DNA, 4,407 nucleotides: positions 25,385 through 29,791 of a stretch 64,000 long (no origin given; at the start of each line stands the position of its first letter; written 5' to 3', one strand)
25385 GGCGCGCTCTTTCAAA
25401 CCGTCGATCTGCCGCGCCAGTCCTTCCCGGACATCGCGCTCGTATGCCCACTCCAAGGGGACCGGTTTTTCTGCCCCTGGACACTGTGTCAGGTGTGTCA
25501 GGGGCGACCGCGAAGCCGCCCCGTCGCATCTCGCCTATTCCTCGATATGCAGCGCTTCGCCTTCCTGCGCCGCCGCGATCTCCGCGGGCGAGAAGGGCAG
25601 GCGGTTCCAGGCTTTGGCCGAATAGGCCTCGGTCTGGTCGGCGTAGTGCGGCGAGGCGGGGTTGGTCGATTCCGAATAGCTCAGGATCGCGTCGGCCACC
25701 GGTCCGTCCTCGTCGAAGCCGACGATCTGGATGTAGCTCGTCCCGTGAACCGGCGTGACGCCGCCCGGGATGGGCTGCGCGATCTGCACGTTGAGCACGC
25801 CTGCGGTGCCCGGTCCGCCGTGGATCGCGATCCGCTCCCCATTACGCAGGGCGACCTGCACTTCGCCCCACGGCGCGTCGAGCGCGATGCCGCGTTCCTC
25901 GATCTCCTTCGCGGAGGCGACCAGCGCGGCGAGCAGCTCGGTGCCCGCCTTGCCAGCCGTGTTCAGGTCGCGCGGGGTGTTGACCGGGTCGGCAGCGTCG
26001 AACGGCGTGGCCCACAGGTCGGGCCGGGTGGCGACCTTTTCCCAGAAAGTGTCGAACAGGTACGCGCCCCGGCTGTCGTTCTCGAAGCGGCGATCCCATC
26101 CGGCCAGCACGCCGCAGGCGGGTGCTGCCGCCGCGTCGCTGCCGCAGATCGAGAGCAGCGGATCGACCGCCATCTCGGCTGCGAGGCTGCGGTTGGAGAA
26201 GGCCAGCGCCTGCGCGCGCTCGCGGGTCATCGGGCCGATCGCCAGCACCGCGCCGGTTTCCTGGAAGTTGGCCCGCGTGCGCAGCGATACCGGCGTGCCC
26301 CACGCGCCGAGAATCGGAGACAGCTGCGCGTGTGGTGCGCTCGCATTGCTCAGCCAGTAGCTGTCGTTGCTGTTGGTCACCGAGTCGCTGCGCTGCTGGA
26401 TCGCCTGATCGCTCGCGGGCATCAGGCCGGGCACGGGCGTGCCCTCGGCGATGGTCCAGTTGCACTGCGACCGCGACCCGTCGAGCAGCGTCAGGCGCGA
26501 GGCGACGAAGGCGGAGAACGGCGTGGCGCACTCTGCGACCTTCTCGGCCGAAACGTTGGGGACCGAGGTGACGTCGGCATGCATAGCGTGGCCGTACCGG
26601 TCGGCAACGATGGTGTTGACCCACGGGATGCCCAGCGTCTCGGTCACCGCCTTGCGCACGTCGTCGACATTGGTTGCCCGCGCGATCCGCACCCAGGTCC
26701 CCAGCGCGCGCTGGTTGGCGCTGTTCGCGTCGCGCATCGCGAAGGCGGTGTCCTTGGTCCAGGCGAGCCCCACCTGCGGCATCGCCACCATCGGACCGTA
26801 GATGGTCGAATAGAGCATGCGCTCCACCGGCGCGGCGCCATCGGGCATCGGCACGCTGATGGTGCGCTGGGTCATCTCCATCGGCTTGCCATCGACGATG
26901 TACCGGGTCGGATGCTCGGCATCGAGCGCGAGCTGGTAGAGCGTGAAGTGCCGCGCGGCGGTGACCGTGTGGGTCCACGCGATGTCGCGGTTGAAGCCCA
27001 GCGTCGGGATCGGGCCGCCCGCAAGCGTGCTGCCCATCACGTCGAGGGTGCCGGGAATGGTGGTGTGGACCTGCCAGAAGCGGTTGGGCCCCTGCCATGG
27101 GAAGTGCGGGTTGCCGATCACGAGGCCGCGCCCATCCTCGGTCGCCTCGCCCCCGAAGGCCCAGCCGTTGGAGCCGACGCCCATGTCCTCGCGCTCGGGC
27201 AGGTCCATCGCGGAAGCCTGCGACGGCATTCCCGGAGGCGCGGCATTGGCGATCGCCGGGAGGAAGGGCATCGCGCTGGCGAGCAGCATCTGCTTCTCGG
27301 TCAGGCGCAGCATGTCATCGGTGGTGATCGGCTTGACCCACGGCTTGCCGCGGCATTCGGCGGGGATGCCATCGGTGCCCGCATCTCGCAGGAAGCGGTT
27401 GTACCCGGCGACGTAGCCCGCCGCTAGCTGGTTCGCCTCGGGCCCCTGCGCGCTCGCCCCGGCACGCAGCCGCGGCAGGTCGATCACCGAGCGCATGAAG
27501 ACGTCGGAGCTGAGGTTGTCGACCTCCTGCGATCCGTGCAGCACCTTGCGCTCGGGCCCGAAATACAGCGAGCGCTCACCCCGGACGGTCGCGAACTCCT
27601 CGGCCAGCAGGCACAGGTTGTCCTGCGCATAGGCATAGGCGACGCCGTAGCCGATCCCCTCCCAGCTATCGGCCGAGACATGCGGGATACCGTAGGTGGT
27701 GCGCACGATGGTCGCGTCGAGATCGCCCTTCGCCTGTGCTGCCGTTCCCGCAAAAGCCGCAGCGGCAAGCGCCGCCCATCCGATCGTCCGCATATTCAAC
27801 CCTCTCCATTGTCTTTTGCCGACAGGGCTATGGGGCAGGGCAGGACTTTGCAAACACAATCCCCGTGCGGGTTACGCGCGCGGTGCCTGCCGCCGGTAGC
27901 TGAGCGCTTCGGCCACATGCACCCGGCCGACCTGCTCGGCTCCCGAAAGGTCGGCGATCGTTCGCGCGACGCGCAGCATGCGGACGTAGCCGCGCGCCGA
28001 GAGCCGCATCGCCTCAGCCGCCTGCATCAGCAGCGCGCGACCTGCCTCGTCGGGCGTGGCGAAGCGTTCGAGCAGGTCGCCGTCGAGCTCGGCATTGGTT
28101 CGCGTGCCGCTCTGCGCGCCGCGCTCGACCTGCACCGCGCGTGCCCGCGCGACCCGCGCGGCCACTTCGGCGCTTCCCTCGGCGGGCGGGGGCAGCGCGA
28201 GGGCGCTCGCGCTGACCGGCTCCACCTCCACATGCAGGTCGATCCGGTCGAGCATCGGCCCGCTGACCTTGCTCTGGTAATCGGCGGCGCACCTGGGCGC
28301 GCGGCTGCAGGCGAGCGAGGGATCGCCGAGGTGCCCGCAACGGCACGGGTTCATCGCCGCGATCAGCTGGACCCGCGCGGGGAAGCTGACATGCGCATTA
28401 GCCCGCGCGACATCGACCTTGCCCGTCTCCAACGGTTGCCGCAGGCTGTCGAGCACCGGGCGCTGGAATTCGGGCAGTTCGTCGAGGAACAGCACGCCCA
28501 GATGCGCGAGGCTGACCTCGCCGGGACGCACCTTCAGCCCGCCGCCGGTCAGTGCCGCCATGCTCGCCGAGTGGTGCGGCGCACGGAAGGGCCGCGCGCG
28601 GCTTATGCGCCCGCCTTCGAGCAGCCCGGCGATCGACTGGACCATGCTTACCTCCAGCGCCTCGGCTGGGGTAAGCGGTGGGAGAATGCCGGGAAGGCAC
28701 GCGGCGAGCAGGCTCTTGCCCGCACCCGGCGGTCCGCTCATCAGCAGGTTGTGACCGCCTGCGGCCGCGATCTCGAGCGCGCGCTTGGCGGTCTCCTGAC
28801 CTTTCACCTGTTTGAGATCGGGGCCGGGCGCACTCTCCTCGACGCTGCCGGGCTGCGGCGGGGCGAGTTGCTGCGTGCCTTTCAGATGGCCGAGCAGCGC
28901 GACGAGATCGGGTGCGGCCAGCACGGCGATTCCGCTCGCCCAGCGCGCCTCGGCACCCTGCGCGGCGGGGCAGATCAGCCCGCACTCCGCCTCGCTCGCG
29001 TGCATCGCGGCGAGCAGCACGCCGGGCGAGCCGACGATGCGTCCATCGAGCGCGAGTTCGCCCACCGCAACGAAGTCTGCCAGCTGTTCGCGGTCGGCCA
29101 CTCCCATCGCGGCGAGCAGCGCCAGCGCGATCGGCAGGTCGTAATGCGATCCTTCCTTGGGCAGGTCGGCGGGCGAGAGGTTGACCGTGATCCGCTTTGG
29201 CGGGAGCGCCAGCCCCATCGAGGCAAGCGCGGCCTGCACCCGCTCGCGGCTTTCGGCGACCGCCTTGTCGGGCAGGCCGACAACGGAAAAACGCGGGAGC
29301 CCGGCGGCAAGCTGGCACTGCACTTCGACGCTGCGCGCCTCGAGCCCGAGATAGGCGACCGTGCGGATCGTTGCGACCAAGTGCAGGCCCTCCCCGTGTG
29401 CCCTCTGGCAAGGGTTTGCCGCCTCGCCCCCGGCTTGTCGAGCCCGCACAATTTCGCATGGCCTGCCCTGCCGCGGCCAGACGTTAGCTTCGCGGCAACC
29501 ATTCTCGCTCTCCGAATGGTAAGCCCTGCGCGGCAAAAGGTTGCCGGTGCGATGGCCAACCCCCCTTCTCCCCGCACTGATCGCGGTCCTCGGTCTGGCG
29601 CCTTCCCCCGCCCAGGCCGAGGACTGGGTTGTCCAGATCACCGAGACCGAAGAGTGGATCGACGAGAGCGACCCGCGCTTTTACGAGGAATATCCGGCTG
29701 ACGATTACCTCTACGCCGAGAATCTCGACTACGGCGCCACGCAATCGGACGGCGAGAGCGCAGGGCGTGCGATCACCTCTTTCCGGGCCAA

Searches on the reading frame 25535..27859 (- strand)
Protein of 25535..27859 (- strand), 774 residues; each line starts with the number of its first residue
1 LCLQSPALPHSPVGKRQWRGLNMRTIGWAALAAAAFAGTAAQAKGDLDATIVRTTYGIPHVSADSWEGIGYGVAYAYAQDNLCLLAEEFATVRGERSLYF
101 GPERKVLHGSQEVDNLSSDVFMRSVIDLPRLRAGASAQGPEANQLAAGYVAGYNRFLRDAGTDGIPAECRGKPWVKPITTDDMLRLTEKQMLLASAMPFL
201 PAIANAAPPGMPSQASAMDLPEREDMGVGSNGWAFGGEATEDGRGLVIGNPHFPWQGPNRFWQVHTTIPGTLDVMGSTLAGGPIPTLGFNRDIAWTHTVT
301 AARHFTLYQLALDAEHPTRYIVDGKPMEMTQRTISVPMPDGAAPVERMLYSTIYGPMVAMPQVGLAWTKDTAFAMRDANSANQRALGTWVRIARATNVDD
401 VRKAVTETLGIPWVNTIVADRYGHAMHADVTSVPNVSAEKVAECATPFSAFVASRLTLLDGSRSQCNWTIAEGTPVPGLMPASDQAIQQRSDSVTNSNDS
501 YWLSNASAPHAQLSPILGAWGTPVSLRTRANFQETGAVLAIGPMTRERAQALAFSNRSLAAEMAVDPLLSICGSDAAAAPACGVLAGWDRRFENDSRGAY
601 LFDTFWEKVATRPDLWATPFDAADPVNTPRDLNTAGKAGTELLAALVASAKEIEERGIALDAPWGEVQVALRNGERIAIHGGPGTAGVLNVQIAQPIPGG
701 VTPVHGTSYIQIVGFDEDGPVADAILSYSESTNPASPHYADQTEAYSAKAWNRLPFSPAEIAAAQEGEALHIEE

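Call 95: search_protein_families(library=pfam, proteins=[window:25535-27859:-], max_evalue=0.0001)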
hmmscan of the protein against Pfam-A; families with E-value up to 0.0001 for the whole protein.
window:25535-27859:- (774 aa): 1 family
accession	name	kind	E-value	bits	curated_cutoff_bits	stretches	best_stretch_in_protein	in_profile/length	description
PF01804.23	Penicil_amidase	-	3.6e-127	426.6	21.3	1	48-762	1-674/675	Penicillin amidase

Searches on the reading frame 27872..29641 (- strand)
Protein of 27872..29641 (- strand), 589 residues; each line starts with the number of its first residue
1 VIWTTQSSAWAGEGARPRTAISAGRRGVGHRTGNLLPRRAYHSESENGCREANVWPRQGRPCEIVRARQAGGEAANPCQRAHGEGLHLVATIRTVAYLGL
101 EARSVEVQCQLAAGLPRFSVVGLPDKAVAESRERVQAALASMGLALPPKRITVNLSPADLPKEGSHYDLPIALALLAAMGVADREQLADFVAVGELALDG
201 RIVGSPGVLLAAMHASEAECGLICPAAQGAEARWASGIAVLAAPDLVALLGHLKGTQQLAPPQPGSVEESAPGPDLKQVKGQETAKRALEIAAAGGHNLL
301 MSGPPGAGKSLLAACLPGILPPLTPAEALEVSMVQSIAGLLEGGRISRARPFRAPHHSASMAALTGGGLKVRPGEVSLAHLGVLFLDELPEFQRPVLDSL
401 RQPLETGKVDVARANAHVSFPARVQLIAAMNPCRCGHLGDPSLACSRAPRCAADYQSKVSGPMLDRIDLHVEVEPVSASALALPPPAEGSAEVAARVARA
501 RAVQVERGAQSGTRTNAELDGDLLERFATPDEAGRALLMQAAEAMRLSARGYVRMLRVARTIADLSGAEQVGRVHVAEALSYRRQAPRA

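Call 95: search_protein_families(library=pfam, proteins=[window:27872-29641:-], max_evalue=0.0001)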
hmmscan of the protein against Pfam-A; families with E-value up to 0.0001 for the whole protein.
window:27872-29641:- (589 aa): 6 families
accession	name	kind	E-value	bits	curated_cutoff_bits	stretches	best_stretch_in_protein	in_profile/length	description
PF01078.27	Mg_chelatase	-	6.6e-93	310.3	20.3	1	275-479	1-205/207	Magnesium chelatase, subunit ChlI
PF13541.12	ChlI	-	1.7e-37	128.4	27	1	107-226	1-119/121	Subunit ChlI of Mg-chelatase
PF13335.12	Mg_chelatase_C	-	2.1e-29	102.4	26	1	488-583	2-94/94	Magnesium chelatase, subunit ChlI C-terminal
PF00493.29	MCM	-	2.8e-07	30.3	23.3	1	369-433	110-174/224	MCM P-loop domain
PF07728.20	AAA_5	-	2e-06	28.3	22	1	298-434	1-125/139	AAA domain (dynein-related subfamily)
PF00158.32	Sigma54_activat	-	5.8e-05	23.3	20.2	0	368-431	81-142/168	Sigma-54 interaction domain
